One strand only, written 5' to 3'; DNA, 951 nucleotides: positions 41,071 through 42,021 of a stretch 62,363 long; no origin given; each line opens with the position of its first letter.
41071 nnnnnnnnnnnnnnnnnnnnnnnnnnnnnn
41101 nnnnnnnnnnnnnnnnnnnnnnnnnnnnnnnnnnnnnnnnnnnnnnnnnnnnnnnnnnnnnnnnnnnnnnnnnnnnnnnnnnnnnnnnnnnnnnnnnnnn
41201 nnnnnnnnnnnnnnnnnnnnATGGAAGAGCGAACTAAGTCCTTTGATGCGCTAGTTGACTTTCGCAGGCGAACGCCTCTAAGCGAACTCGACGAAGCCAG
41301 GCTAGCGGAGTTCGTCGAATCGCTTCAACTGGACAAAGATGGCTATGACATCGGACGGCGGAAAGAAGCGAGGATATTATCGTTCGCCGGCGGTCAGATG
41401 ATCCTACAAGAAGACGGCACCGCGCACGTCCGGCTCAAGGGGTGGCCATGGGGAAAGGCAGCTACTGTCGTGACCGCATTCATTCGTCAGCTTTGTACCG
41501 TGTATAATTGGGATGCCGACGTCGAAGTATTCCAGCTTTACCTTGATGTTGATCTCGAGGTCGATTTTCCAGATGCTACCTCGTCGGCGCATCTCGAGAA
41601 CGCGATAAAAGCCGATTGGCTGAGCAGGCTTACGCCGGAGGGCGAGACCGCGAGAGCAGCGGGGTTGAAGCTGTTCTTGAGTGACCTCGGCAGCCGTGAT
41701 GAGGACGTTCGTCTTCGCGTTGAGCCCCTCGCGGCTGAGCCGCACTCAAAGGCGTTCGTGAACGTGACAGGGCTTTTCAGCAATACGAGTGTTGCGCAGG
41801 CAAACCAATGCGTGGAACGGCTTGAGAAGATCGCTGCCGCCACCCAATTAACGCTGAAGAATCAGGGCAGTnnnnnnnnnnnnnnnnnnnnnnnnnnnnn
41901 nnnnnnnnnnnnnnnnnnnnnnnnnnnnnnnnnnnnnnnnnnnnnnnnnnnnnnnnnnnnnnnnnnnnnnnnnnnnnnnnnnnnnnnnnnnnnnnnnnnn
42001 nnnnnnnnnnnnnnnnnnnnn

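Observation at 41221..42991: Orphan two-gene cassette: unknown acidic protein coupled to a DUF5678-like/retropepsin-like aspartic protease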

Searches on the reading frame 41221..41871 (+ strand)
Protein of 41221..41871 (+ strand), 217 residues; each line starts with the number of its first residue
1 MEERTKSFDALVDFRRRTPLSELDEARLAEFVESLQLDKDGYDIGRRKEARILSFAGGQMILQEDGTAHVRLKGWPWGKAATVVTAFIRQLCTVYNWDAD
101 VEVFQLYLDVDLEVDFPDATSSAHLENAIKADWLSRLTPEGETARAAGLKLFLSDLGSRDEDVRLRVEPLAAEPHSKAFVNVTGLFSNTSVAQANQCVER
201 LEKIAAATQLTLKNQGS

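Call 3: search_protein_families(library=pfam, proteins=[window:41221-41871:+], max_evalue=1)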
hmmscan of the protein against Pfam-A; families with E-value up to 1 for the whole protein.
window:41221-41871:+ (217 aa): 1 family
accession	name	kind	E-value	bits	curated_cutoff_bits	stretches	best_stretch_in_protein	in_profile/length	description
PF18188.7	PPL4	-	0.13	12.6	25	1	48-121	16-87/159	Prim-pol 4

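Call 4: search_protein_families(library=padloc, proteins=[window:41221-41871:+], max_evalue=1)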
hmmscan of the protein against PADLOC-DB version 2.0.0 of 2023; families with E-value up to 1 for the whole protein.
window:41221-41871:+ (217 aa): 0 families

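Call 5: search_protein_families(library=ncbifam, proteins=[window:41221-41871:+], max_evalue=1)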
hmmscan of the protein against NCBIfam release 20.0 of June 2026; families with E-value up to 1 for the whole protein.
window:41221-41871:+ (217 aa): 0 families
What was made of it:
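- At 217 aa, ORF-A is large for an antitoxin and has no recognisable DNA-binding domain (calls 3, 5).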

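Call 10: find_homologous_proteins(query=window:41221-41871:+)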
Query window:41221-41871:+ (217 aa): 2 proteins with E <= 0.001 among 587 candidates.
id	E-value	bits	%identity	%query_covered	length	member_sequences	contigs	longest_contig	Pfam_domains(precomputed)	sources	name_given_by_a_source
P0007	8.2e-138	475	100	100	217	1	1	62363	-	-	-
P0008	1.5e-64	235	52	96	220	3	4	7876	-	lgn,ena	-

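Call 12: find_encoding_contigs(protein=P0008, flank=10000)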
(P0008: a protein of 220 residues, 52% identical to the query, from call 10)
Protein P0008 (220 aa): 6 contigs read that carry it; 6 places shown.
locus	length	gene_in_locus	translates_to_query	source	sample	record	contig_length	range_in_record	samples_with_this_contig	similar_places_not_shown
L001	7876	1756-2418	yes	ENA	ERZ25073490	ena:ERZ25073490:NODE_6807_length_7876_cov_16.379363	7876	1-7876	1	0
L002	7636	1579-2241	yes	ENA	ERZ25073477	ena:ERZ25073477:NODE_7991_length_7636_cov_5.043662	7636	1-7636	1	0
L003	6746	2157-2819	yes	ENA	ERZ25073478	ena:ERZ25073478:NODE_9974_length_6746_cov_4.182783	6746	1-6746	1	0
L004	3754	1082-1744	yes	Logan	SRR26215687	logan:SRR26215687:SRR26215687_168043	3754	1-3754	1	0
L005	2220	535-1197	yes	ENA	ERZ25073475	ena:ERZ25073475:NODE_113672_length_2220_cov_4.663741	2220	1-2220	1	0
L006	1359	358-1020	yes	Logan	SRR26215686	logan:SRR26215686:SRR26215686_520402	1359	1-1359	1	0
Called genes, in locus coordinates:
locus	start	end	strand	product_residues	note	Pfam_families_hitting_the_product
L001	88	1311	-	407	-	PF13580:SIS_2 (faint)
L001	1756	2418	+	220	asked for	-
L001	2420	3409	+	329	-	-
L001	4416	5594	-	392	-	PF01408:GFO_IDH_MocA, PF02894:GFO_IDH_MocA_C, PF22725:GFO_IDH_MocA_C3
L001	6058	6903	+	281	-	-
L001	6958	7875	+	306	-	?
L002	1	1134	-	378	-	?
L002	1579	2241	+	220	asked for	-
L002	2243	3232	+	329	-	-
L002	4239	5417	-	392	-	PF01408:GFO_IDH_MocA, PF02894:GFO_IDH_MocA_C, PF22725:GFO_IDH_MocA_C3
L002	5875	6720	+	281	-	-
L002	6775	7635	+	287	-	?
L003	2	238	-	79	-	?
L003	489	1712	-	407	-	PF13580:SIS_2 (faint)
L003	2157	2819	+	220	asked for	-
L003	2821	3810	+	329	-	-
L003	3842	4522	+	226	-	-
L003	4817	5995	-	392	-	PF01408:GFO_IDH_MocA, PF02894:GFO_IDH_MocA_C, PF22725:GFO_IDH_MocA_C3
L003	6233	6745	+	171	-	?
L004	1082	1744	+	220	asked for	-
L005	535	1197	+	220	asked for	-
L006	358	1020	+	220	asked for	-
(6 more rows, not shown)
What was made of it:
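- The ATG lying exactly 1 nt after the ORF-A stop copies the spacing in the closest homologue's operon (call 12).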

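Call 18: search_protein_families(library=pfam, proteins=[L001:2420-3406:+, L003:3842-4519:+], max_evalue=1)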
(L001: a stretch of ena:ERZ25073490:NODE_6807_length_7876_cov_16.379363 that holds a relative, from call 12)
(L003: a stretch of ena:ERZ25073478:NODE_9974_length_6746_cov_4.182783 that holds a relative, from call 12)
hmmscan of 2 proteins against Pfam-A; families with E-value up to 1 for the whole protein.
L001:2420-3406:+ (329 aa): 0 families

L003:3842-4519:+ (226 aa): 0 families

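Call 20: find_homologous_proteins(query=A3, max_evalue=0.1)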
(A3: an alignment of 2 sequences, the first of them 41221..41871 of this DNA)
Query A3 (2 sequences) (217 aa, profile of the alignment): 2 proteins with E <= 0.1 among 8000 candidates.
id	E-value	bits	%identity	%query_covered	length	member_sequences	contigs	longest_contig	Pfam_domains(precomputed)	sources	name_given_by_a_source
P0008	1.5e-128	445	52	96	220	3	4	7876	-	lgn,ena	-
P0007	1.7e-125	435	100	100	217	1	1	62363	-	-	-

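Call 34: predict_structure(alignment_id=A3)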
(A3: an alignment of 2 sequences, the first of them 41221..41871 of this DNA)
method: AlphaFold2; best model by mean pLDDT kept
length: 217 residues; sequences in the alignment: 2
mean_pLDDT: 59.7   pTM: 0.54
mean pLDDT of the five models: 59.7, 58.6, 58.2, 57.0, 56.7
residues with pLDDT >= 90: 0; 70-90: 24; 50-70: 150; < 50: 43
segments of 3 or more residues with pLDDT < 50: 1-9, 11-13, 38-47, 118-120, 145-147, 157-160
pLDDT, mean of each block of 10 residues (from residue 1): 41 51 66 57 44 65 70 70 72 67 68 57 52 53 51 50 59 59 67 69 67 56
secondary structure, 60 per line:
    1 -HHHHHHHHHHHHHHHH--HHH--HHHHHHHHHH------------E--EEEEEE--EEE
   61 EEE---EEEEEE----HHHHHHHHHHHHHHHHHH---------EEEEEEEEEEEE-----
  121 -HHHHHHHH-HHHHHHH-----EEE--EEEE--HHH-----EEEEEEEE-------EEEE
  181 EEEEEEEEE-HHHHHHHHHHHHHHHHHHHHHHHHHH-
elements in order: H2-17 H25-34 E50-55 E58-63 E67-72 H77-94 E104-115 H122-129 H131-137 E143-145 E148-151 E162-169 E177-189 H191-216

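Call 37: fold_search(model_id=the predicted structure, library=pdb)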
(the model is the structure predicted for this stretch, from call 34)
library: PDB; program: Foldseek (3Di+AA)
matches with E <= 10: 500; with E <= 0.001: 0
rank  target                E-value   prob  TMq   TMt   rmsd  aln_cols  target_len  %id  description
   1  3wqu_D                2.2e-02  0.14  0.16  0.11  15.3       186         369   12  Staphylococcus aureus FtsA complexed with ATP (released 2014-10-08)
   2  4cmn                  5.5e-02  0.15  0.21  0.17  19.6       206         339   12  Crystal structure of OCRL in complex with a phosphate ion (released 2014-04-16)
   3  2ns9_B                8.4e-02  0.60  0.30  0.38   7.6       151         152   13  Crystal structure of protein APE2225 from Aeropyrum pernix K1, Pfam COXG (released 2006-11-14)
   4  1i9y                  1.1e-01  0.07  0.18  0.13  20.1       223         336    9  CRYSTAL STRUCTURE OF INOSITOL POLYPHOSPHATE 5-PHOSPHATASE DOMAIN (IPP5C) OF SPSYNAPTOJANIN (released 2001-05-16)
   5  6ca4_B                1.3e-01  0.08  0.16  0.15  15.0       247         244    8  Crystal structure of humanized D. rerio TDP2 by 14 mutations (released 2018-05-02)
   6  6bt2_A                1.5e-01  0.08  0.16  0.13  12.8       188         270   10  Structure of the human Nocturnin catalytic domain with bound sulfate anion (released 2018-05-16)
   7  2p8j_B                1.8e-01  0.09  0.19  0.20  11.2       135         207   12  Crystal structure of S-adenosylmethionine-dependent methyltransferase (NP_349143.1) from Clostridium acetobutylicum at (released 2007-04-24)
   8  6ca4_A                2.3e-01  0.06  0.17  0.16  13.8       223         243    7  Crystal structure of humanized D. rerio TDP2 by 14 mutations (released 2018-05-02)
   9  7n3y_C                2.4e-01  0.14  0.22  0.15  12.5       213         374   10  Crystal Structure of Saccharomyces cerevisiae Apn2 Catalytic Domain E59Q/D222N Mutant in Complex with DNA (released 2022-09-28)
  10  7n3y_A                2.8e-01  0.15  0.22  0.14  11.7       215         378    9  Crystal Structure of Saccharomyces cerevisiae Apn2 Catalytic Domain E59Q/D222N Mutant in Complex with DNA (released 2022-09-28)
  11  4f1h_B                2.9e-01  0.08  0.17  0.16  12.2       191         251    5  Crystal structure of TDP2 from Danio rerio complexed with a single strand DNA (released 2012-10-31)
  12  7q6g                  3.3e-01  0.08  0.17  0.11  15.3       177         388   10  Xenorhabdus poinarii FtsA 1-396 ADP (released 2022-09-21)
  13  2ide_F                3.5e-01  0.33  0.27  0.38   8.5       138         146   17  Crystal Structure of the molybdenum cofactor biosynthesis protein C (TTHA1789) from Thermus Theromophilus HB8 (released 2007-09-25)
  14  7n3y_D                3.7e-01  0.12  0.22  0.15  13.0       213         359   11  Crystal Structure of Saccharomyces cerevisiae Apn2 Catalytic Domain E59Q/D222N Mutant in Complex with DNA (released 2022-09-28)
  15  6nf0                  3.7e-01  0.08  0.20  0.16  12.6       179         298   11  Nocturnin with bound NADPH substrate (released 2019-05-01)
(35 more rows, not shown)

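Call 38: search_protein_representatives(alignment_id=A3)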
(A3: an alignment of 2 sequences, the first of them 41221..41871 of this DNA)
Query: 2 sequences, 221 profile positions. Proteins with E-value up to 0.001 (for the whole library): 18; up to 1e-10: 10; up to 1e-30: 1. The best 18 are listed.
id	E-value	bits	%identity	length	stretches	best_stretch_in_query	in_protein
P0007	5.3e-126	434.6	-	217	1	7-221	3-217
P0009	3.4e-27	111.6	-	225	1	15-210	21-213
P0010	5.9e-21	91.2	-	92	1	129-217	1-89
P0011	1.0e-19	87.2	-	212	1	11-216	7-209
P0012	2.6e-17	79.3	-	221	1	8-211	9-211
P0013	6.6e-17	77.9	-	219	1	15-217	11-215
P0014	1.3e-16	77.0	-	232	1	12-217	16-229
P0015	1.7e-16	76.6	-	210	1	10-209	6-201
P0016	1.9e-14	69.9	-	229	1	11-215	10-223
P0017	8.6e-11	58.0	-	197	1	41-205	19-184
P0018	1.3e-10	57.3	-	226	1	13-200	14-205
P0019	2.9e-10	56.2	-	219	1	19-220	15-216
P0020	1.1e-08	51.1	-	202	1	15-195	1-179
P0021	2.1e-08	50.1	-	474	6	94-126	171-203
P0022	4.7e-07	45.8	-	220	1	12-193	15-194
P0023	3.6e-06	42.8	-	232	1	18-204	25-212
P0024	2.9e-05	39.9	-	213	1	18-196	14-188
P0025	8.3e-05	38.4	-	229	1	1-185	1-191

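Call 41: find_encoding_contigs(protein=P0009, flank=8000)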
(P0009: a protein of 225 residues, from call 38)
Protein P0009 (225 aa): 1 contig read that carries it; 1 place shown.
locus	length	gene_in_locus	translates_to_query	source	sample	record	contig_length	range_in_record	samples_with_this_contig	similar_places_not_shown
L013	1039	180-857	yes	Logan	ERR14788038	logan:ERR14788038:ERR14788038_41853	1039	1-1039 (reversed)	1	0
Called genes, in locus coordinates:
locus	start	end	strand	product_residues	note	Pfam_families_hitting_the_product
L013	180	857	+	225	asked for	-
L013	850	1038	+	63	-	?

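Call 42: search_protein_families(library=pfam, alignment_id=A5, max_evalue=0.1)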
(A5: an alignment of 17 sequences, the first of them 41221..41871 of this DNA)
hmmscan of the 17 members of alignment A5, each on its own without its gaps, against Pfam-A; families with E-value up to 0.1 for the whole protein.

A. member 1, window:41221-41871:+ (217 aa): 0 families

B. families by the number of members that match (of 17 scanned): 2 families
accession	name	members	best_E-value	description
PF25408.1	AAA_lid_NAV1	1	0.00043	NAV1-like, AAA+ ATPase lid domain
PF02180.22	BH4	1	0.029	Bcl-2 homology region 4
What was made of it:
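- On Type II toxin-antitoxin pair: No DNA-binding domain was detected in ORF-A (calls 3, 5, 42).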

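Call 45: list_cluster_members(proteins=[P0011, P0012, P0013, P0014, P0015, P0016, P0017, P0018, P0019, P0020])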
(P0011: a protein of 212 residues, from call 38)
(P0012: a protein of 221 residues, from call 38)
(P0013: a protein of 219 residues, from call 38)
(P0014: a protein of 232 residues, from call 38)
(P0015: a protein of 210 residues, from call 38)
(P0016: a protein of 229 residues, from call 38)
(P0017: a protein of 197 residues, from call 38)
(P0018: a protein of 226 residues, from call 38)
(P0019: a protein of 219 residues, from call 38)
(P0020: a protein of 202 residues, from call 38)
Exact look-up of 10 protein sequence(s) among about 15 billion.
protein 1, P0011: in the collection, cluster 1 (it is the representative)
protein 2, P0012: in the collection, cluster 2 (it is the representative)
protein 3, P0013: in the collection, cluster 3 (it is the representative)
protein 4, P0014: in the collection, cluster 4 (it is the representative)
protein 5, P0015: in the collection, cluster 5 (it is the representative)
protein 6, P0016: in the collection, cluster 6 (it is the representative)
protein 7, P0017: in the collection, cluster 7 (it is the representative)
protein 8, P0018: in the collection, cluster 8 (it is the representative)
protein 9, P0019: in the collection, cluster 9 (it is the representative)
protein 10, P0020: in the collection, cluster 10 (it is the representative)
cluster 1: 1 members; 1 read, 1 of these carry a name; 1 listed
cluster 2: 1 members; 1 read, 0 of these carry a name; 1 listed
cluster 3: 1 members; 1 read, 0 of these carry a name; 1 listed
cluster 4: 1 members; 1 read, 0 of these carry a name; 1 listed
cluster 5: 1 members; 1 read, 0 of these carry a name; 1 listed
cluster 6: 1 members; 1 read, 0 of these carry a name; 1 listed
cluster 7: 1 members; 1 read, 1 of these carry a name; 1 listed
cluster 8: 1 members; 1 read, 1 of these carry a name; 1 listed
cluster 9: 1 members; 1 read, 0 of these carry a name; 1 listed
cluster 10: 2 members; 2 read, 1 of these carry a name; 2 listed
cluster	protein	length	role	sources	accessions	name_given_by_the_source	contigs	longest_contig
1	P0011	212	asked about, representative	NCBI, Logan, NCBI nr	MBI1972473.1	hypothetical protein HYS50_00525 [Candidatus Woesearchaeota archaeon] | hypothetical protein [Candidatus Woesearchaeota archaeon]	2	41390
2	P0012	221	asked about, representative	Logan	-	-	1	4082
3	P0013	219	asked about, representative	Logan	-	-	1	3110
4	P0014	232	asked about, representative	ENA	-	-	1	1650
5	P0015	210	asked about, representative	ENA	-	-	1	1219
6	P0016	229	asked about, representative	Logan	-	-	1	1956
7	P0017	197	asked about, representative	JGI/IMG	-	hypothetical protein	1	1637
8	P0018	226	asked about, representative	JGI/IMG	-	hypothetical protein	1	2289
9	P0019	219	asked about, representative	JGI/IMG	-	-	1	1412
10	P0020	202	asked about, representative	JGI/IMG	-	hypothetical protein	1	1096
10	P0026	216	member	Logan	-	-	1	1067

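Call 46: find_encoding_contigs(protein=P0011, flank=6000, max_places=2)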
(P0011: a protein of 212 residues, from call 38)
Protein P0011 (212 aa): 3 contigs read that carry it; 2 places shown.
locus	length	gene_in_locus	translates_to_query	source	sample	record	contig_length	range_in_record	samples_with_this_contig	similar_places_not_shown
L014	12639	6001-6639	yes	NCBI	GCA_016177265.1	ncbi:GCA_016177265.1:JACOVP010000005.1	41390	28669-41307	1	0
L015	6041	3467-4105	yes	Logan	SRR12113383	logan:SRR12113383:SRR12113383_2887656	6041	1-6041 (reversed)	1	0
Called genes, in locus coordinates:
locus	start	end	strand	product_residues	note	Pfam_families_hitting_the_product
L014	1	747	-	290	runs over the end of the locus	-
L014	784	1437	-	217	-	PF00265:TK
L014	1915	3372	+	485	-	PF00589:Phage_integrase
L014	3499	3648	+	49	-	-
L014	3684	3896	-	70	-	-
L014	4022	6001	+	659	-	PF01935:DUF87 (weak)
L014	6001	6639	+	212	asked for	-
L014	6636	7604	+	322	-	-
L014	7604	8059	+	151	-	-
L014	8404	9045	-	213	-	PF00239:Resolvase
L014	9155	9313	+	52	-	-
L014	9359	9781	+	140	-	-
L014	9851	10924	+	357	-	-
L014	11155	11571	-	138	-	-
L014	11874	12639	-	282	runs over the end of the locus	PF06550:SPP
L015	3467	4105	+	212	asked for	-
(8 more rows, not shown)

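Call 47: find_encoding_contigs(protein=P0012, flank=6000, max_places=2)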
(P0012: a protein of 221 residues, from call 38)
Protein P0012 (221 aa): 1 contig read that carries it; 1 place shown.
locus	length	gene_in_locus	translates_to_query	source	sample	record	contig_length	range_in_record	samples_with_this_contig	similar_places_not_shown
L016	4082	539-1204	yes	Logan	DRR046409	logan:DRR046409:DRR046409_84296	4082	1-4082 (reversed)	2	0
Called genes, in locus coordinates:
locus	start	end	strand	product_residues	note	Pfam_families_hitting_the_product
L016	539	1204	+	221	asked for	-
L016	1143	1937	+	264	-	PF18929:DUF5678 (weak)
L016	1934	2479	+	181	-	-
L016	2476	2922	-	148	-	PF13560:HTH_31, PF01381:HTH_3 (weak)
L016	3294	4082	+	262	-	?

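Call 48: list_cluster_members(proteins=[P0022, P0023, P0024, P0025, P0010, P0021])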
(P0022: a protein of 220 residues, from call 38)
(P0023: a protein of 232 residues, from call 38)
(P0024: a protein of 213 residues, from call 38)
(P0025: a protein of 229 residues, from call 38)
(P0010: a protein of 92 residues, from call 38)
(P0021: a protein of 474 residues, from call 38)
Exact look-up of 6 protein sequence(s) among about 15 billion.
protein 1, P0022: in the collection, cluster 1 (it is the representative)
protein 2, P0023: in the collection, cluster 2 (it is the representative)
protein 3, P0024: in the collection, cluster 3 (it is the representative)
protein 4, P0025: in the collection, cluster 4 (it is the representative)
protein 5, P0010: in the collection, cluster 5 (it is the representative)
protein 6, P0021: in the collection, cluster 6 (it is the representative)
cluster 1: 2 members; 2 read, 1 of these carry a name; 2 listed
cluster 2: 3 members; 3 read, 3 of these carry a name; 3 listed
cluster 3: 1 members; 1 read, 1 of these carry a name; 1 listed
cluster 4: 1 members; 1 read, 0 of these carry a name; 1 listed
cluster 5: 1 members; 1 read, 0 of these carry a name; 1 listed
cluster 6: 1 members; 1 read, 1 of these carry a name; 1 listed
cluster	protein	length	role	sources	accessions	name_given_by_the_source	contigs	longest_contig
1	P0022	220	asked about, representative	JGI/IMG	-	hypothetical protein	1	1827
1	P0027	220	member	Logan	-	-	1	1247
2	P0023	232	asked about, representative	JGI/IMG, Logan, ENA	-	hypothetical protein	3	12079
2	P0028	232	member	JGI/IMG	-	hypothetical protein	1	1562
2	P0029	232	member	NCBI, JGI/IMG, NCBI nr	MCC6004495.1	MAG: hypothetical protein LM590_09160 [Thermofilum sp.] | hypothetical protein [Thermofilum sp.]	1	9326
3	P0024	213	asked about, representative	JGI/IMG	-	hypothetical protein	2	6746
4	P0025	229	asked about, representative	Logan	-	-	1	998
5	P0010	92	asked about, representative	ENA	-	-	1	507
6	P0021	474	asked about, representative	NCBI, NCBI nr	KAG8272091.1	hypothetical protein J6590_050046 [Homalodisca vitripennis]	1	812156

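Call 49: search_protein_families(library=pfam, proteins=[L014:4022-5998:+, L014:6636-7601:+, L014:7604-8056:+, L016:1143-1934:+, L016:1934-2476:+, L013:850-1038:+, L014:9851-10921:+, L014:9359-9778:+], max_evalue=1)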
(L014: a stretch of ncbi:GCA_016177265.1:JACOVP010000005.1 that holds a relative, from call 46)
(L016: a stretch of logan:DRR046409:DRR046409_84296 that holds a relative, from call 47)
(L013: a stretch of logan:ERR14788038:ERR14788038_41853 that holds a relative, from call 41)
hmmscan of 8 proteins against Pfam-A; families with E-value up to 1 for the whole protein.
L014:4022-5998:+ (659 aa): 15 families
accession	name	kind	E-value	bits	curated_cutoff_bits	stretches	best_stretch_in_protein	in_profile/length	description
PF01935.23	DUF87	-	6.4e-07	30.1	23.2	1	71-280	3-212/220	Helicase HerA, central domain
PF13401.12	AAA_22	-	0.0002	22.1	27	1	94-337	8-118/130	AAA domain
PF05872.18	HerA_C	-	0.026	13.6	22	1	283-354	236-312/502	Helicase HerA-like C-terminal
PF00270.35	DEAD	-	0.041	14.1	26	0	295-351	114-159/167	DEAD/DEAH box helicase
PF01695.23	IstB_IS21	-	0.045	13.7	24.1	0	92-133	93-134/238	IstB-like ATP binding protein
PF19044.6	P-loop_TraG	-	0.046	12.8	25.8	1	92-147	30-85/413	TraG P-loop domain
PF01580.24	FtsK_SpoIIIE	-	0.056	13.3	24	0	80-116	30-64/221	FtsK/SpoIIIE family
PF04851.21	ResIII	-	0.068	13.5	22.5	0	96-124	28-58/164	Type III restriction enzyme, res subunit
PF13191.12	AAA_16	-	0.089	13.7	32.6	0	88-130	22-63/167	AAA ATPase domain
PF05621.17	TniB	-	0.12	12.2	22.4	0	303-340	122-160/189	Bacterial TniB protein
PF10412.15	TrwB_AAD_bind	-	0.19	11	20.5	0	92-120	16-44/387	Type IV secretion-system coupling protein DNA-binding domain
PF00005.33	ABC_tran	-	0.2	12.7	25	1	82-113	5-33/137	ABC transporter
PF01656.29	CbiA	-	0.2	12.1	25.4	1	98-126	6-34/125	CobQ/CobB/MinD/ParA nucleotide binding domain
PF06054.18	CoiA_nuc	-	0.21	12.1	20.3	1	539-589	1-51/158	Competence protein CoiA, nuclease-like domain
PF20720.3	nSTAND3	-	0.24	11.5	27.2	1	94-122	20-48/155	Novel STAND NTPase 3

L014:6636-7601:+ (322 aa): 0 families

L014:7604-8056:+ (151 aa): 0 families

L016:1143-1934:+ (264 aa): 1 family
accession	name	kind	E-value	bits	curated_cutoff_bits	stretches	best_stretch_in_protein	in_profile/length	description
PF18929.5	DUF5678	-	9.7e-06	25.8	23.2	1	201-237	3-40/49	Family of unknown function (DUF5678)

L016:1934-2476:+ (181 aa): 2 families
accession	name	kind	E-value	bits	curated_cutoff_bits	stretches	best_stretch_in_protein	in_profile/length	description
PF13650.11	Asp_protease_2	-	0.17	13.1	24.3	1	36-69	11-44/90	Aspartyl protease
PF13975.11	gag-asp_proteas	-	0.19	12.8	28.2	1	37-68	12-45/92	gag-polyprotein putative aspartyl protease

L013:850-1038:+ (63 aa): 0 families

L014:9851-10921:+ (357 aa): 9 families
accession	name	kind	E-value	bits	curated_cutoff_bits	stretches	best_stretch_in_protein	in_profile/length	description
PF10282.15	Lactonase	-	4.8e-13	49.5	21.7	2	178-240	241-308/344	Lactonase, 7-bladed beta-propeller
PF21783.3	YNCE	-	7.5e-13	48.9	27.1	3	71-150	256-335/339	YNCE-like beta-propeller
PF25174.1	Beta-prop_THOC3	-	5.3e-07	29.4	305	1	149-350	57-257/272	THOC3 beta-propeller domain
PF16819.11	DUF5074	-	0.00046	19.8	27.2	1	106-202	104-202/353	Domain of unknown function (DUF5074)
PF02239.22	Cytochrom_D1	-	0.00073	18.6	25.5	1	231-275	44-88/368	Cytochrome D1 heme domain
PF08450.18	SGL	-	0.012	15.7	26.3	1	125-197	160-242/246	SMP-30/Gluconolactonase/LRE-like region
PF25168.1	Beta-prop_WDR36-Utp21_2nd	-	0.073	12.8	84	0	81-141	181-240/335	WDR36/Utp21 second beta-propeller domain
PF10433.15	Beta-prop_RSE1_1st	-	0.076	12.4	26.9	1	226-258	107-139/351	RSE1/DDB1/CPSF1 first beta-propeller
PF25172.1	Beta-prop_WDR3_2nd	-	0.099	12.3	140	0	111-196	10-96/293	WDR3 second beta-propeller domain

L014:9359-9778:+ (140 aa): 0 families

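Call 50: find_encoding_contigs(protein=P0023, flank=6000, max_places=3)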
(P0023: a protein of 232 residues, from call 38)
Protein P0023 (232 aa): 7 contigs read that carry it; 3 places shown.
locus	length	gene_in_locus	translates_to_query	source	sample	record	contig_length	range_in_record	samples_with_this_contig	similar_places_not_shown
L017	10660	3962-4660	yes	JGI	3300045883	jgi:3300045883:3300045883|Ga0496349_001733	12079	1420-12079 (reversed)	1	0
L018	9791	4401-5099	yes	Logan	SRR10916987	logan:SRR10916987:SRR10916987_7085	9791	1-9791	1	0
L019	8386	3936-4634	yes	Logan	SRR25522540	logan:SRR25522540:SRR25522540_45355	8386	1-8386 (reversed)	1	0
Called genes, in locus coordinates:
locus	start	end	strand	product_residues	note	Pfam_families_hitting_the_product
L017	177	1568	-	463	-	PF03129:HGTP_anticodon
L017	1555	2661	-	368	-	-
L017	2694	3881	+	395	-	-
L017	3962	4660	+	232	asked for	-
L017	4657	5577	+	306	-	-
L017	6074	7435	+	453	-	-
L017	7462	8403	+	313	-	-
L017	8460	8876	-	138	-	-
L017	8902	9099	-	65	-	-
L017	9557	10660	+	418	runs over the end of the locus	PF00082:Peptidase_S8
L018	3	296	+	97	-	?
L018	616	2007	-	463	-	PF03129:HGTP_anticodon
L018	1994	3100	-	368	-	-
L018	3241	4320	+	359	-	PF01909:NTP_transf_2 (faint)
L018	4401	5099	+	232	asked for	-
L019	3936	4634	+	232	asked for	-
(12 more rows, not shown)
